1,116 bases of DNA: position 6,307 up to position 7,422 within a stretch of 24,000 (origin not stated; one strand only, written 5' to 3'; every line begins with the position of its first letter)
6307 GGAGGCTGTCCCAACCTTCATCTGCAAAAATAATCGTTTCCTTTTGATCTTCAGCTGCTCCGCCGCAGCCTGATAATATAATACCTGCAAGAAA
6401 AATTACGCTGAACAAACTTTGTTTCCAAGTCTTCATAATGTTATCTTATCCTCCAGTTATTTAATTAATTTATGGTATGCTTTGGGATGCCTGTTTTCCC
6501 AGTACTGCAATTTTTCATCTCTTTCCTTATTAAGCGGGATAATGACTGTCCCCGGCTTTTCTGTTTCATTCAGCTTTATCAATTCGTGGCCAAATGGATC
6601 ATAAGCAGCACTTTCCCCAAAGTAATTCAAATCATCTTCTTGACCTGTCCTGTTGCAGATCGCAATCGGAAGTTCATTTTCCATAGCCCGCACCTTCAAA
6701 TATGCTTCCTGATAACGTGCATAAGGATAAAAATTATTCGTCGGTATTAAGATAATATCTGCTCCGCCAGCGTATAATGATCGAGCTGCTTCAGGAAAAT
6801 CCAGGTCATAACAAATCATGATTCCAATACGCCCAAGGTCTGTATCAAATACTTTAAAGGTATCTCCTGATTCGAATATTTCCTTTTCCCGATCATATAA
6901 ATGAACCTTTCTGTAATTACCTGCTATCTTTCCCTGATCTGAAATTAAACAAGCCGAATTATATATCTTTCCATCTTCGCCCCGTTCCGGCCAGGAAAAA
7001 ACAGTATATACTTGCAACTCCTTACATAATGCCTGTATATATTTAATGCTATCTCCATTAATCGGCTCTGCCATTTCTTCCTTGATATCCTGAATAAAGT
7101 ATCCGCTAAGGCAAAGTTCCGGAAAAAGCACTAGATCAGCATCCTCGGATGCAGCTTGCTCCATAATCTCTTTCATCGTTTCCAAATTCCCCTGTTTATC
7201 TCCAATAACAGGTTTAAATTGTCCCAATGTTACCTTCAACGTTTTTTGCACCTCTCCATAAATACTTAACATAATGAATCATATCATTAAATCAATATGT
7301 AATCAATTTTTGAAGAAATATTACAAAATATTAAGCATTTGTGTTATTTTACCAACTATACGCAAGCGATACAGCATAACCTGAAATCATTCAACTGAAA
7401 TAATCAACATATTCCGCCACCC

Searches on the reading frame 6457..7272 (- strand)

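Call 18: search_protein_families(library=pfam, proteins=[window:6457-7272:-], max_evalue=0.00001)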
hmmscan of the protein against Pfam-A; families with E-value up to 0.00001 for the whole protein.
window:6457-7272:- (271 aa): 1 family
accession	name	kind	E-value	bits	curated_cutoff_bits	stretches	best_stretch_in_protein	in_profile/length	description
PF00795.27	CN_hydrolase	-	8.4e-54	183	23.2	1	13-244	1-243/256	Carbon-nitrogen hydrolase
